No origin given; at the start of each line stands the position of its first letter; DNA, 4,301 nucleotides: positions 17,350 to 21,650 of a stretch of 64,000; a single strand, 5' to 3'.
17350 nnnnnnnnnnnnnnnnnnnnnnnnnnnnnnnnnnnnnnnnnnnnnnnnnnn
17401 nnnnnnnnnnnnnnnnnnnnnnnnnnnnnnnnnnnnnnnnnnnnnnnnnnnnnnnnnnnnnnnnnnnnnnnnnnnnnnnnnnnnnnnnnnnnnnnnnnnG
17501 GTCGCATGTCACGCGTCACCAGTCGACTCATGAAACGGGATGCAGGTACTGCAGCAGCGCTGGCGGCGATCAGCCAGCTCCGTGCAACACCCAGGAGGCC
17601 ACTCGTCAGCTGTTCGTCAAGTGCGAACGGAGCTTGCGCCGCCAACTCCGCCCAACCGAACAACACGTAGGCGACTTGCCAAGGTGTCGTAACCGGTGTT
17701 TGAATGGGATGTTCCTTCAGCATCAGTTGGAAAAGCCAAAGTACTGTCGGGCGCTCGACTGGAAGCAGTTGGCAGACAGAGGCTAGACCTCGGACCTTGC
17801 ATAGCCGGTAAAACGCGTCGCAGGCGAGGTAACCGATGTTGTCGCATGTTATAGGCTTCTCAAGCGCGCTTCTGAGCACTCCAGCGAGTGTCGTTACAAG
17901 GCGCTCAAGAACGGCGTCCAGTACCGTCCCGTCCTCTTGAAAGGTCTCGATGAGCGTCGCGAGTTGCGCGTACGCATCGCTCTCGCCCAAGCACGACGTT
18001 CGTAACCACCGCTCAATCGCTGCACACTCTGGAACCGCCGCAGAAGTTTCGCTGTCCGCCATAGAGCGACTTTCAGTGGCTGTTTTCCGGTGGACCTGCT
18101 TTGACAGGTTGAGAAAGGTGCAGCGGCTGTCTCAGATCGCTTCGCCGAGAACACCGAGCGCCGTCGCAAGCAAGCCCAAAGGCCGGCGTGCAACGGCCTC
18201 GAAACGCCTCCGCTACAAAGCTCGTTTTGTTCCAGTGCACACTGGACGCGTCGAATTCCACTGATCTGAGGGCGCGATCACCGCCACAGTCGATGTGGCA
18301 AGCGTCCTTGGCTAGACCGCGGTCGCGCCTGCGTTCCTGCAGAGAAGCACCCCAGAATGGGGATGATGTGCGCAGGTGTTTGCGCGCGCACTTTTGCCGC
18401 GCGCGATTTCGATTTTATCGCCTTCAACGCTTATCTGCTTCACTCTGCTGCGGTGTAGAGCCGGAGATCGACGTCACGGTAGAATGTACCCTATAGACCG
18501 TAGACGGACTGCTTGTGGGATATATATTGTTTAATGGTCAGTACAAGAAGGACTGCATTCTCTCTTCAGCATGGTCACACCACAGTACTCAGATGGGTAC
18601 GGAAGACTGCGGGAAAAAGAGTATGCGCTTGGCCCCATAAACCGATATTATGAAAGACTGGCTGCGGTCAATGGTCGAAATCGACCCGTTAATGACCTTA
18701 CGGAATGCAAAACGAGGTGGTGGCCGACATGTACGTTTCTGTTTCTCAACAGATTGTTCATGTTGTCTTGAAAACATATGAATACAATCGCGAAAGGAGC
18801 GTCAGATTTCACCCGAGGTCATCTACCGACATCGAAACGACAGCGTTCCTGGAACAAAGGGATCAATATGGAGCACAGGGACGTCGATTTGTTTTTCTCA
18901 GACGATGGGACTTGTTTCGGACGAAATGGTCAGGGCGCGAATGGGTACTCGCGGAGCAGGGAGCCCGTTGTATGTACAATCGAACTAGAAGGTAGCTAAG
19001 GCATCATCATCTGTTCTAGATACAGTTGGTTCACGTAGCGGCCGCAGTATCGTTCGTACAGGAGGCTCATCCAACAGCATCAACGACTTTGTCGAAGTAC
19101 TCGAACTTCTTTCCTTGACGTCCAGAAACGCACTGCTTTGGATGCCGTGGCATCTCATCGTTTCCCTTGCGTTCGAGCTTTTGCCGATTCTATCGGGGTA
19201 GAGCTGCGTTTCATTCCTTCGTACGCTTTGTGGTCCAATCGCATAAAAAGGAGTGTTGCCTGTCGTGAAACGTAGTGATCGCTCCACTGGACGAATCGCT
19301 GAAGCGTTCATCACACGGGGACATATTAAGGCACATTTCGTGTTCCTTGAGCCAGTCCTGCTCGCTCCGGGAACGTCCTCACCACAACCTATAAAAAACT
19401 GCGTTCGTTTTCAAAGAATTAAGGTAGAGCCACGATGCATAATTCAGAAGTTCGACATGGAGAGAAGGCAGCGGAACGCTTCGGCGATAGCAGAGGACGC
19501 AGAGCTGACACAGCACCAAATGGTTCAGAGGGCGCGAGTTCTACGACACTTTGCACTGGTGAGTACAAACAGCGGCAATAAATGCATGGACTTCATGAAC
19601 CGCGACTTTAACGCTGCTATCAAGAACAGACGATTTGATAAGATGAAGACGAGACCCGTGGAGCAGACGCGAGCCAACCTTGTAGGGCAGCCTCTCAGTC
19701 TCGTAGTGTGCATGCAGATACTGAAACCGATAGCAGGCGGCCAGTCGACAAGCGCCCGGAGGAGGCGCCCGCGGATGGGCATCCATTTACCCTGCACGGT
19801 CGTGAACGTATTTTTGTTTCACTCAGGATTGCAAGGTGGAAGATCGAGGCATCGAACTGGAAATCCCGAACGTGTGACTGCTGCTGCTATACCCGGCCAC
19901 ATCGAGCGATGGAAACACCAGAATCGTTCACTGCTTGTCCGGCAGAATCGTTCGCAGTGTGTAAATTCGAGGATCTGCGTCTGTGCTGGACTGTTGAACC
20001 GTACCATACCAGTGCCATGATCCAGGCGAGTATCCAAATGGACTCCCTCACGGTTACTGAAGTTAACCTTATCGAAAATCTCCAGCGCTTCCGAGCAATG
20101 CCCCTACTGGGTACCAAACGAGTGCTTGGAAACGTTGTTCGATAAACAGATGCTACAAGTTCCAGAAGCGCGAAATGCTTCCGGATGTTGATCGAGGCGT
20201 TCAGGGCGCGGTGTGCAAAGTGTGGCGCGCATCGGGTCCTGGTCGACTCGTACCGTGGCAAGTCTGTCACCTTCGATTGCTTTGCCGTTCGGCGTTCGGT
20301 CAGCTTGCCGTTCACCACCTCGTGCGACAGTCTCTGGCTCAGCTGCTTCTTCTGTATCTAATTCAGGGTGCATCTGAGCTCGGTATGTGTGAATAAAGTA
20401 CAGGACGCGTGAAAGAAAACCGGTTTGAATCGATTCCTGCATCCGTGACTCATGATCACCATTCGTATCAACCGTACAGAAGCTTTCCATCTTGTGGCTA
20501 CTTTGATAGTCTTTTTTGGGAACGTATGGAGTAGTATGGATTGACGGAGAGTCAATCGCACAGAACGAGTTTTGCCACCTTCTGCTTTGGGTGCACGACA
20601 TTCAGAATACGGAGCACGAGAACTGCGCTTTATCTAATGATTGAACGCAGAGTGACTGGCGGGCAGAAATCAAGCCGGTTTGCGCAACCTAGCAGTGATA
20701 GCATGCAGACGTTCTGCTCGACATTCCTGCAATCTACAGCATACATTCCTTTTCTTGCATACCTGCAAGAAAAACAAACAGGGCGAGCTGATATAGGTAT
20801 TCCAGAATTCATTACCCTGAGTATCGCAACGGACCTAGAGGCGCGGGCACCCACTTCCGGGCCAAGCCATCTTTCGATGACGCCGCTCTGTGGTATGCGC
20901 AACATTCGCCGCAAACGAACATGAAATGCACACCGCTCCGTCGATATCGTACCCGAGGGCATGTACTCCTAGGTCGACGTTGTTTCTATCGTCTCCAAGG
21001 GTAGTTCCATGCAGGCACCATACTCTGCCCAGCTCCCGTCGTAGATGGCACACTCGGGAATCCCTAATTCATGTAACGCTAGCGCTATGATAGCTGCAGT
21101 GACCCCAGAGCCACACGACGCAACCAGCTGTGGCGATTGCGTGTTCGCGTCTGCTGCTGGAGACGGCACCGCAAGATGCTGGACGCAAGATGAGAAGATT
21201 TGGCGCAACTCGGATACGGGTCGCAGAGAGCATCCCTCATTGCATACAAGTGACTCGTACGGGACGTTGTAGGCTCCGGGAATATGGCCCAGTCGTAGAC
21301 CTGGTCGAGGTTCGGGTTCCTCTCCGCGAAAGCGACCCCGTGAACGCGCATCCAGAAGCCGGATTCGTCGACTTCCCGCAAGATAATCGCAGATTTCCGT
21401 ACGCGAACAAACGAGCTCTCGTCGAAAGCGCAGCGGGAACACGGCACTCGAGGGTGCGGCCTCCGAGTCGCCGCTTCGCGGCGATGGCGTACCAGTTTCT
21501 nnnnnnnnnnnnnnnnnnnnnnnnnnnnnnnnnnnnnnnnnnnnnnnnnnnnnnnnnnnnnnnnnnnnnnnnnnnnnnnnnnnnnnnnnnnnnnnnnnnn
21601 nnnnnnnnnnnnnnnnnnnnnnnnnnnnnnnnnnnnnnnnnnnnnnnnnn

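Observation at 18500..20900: Frameshifted TnpB/Fanzor-like RuvC nuclease remnant in a lower-GC island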

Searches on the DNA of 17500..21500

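Call 57: search_rna_families(source=window, start=17500, end=21500, threshold=evalue, max_evalue=1)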
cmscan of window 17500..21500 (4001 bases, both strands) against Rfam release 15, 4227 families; matches with E-value up to 1: 0.
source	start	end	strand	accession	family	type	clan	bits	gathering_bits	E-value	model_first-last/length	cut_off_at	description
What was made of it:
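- On Fanzor1 (intact relatives): There are no RNA or biochemical data, and Rfam gives no hit (call 57).
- Tried and rejected: Rfam at E<=1: nothing (call 57).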

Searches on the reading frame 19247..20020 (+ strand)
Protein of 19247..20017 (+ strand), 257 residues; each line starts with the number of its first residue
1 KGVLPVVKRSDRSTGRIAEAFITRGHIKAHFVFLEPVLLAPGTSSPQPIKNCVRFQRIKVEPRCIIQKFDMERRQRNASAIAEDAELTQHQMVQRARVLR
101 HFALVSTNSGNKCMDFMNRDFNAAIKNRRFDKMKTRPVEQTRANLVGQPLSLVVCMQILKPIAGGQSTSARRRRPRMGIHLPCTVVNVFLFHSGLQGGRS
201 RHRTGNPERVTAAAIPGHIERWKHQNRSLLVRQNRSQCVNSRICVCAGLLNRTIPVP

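Call 9: find_encoding_contigs(protein=window:19253-20020:+, flank=5000, max_places=6)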
Protein window:19253-20020:+ (255 aa): no gene with exactly this product is on record in the collection.

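Call 10: find_homologous_proteins(query=window:19247-20017:+, max_evalue=10)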
Query seq(257 aa) (257 aa): 2 proteins with E <= 10 among 882 candidates.
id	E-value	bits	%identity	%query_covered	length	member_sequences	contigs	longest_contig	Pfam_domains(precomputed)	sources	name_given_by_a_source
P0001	1.1e-158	544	98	98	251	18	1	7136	-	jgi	jgi:hypothetical protein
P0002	1.5e-9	56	43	36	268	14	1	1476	-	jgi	jgi:hypothetical protein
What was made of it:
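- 19253..20020 (+): A 255-aa open frame that runs through the Fanzor fragment. It is not a conserved gene. In the protein database it matches only its own locus in other strains (P0001) and one paralogous fragment (P0002) (call 10).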

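Call 12: find_encoding_contigs(protein=P0001, flank=10000)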
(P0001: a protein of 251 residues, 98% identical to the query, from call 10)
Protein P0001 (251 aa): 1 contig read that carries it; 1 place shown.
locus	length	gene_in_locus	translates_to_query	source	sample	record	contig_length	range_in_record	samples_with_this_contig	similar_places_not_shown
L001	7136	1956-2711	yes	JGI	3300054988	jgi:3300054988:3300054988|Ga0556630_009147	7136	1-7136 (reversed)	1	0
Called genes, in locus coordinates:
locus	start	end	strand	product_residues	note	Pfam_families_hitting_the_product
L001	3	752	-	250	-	?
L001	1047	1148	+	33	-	-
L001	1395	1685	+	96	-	-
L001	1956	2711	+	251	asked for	-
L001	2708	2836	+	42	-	-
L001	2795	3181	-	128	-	-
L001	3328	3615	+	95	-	-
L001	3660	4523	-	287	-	PF00581:Rhodanese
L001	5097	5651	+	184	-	-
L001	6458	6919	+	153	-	-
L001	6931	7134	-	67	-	?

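Call 13: find_encoding_contigs(protein=P0002, flank=10000)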
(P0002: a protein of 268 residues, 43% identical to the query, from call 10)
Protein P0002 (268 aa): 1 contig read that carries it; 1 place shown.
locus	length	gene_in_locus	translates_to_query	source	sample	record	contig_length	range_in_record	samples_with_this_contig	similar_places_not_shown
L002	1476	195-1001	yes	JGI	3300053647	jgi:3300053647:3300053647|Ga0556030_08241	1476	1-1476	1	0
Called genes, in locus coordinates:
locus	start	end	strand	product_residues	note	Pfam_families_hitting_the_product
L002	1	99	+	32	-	?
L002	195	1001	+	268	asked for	-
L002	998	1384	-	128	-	-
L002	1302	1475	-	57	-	?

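Call 18: search_protein_families(library=pfam, proteins=[P0002, P0001], max_evalue=10)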
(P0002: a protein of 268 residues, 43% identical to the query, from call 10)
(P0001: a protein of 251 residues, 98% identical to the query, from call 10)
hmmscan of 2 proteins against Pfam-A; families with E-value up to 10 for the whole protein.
P0002 (268 aa): 1 family
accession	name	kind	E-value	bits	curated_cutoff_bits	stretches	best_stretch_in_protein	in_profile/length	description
PF19534.4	DUF6059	-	0.19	12.6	27.3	1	219-259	13-54/56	Family of unknown function (DUF6059)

P0001 (251 aa): 0 families

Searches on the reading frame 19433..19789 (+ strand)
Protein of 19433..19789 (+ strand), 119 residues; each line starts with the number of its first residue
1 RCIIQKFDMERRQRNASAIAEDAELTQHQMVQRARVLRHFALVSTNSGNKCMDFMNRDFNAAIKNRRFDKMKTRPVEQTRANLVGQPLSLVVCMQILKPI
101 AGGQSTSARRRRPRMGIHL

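Call 22: find_related_loci(query=A2, collection=metagenome_contigs, flank=5000)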
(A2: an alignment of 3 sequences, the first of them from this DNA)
Query A2 (119 aa) in metagenome_contigs; peptide patterns used: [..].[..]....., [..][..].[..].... (x = any residue, [..] = any of these).
549 stretches matched a pattern; 407 encode a relative of the query (tblastn E <= 1e-3); the best 80 are kept; 80 distinct loci.
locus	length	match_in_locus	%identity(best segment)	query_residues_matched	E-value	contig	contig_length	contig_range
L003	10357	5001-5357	97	1-119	5e-76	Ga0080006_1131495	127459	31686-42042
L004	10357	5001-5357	97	1-119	5e-76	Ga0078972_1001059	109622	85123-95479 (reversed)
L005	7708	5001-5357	97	1-119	1e-75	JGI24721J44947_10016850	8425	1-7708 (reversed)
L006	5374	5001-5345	47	2-116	1e-26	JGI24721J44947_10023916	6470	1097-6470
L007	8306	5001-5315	48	2-105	1e-25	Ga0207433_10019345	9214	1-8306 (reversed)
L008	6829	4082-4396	48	2-105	1e-25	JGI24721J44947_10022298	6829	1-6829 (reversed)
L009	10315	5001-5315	48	2-105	1e-25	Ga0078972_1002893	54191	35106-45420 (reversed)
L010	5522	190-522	48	2-111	3e-25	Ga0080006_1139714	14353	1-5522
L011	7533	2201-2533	48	2-111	5e-25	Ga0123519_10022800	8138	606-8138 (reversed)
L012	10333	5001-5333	48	2-111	5e-25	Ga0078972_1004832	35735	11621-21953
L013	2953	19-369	48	2-119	1e-24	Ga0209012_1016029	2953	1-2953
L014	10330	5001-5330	47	2-111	1e-24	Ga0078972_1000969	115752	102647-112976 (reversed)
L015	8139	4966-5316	48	2-119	1e-24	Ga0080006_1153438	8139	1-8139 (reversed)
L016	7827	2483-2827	44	2-117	1e-24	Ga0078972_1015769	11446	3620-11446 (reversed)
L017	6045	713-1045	48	2-111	6e-24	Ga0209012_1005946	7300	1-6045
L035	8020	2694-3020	45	4-111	7e-23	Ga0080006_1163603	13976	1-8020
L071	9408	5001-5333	42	2-111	3e-21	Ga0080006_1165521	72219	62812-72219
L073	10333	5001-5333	42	2-111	2e-21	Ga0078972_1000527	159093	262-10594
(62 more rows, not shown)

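Call 26: search_protein_families(library=pfam, proteins=[L073:2922-5255:+, L035:831-3146:+, L071:3561-5429:+], max_evalue=1)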
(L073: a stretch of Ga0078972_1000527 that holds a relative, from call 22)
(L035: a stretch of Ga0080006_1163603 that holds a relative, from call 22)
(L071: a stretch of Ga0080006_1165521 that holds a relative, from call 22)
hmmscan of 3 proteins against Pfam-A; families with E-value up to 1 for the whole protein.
L073:2922-5255:+ (778 aa): 1 family
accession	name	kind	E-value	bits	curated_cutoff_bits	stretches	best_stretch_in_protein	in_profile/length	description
PF07282.18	Cas12f1-like_TNB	-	0.26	11.9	26.3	0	748-758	50-60/60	Cas12f1-like, TNB domain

L035:831-3146:+ (772 aa): 0 families

L071:3561-5429:+ (623 aa): 2 families
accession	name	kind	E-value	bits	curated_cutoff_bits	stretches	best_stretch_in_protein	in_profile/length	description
PF10703.15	MoaF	-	0.14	12.5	23.3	0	249-280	56-87/108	MoaF N-terminal domain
PF04817.17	Umbravirus_LDM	-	0.58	9.9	25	1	465-525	81-140/231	Umbravirus long distance movement (LDM) family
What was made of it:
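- Closest known: Bacterial TnpB. Different: There is no TnpA partner, the host is a eukaryotic nuclear genome, and Pfam's TNB/OrfB_Zn_ribbon model is not reached (E=0.26 for an intact member, call 26).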

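Call 27: search_solved_structures(query=L035:831-3146:+, max_evalue=10, show_alignments=2)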
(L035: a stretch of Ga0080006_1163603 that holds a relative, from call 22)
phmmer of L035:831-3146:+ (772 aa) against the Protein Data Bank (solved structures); distinct sequences matched with E-value up to 10: 3.
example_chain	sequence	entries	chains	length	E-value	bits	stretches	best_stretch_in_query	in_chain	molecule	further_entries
2zau_A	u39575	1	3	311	0.77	10.9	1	80-143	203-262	Selenide, water dikinase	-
2yye_A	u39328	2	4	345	0.92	10.6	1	80-143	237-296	Selenide, water dikinase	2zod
1dd3_A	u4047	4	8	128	1.2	10.2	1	352-420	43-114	50S RIBOSOMAL PROTEIN L7/L12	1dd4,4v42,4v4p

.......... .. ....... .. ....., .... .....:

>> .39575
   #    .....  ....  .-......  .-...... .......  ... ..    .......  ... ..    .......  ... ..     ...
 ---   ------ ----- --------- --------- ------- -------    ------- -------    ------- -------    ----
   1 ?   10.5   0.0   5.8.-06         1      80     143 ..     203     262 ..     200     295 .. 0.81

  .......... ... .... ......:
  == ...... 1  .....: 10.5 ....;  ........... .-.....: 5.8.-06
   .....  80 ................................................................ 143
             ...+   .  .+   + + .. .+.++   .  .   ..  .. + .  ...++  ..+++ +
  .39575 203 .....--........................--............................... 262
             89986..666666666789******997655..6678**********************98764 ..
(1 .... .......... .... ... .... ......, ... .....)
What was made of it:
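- Tried and rejected: Single-sequence PDB search with an intact member: only noise (call 27).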
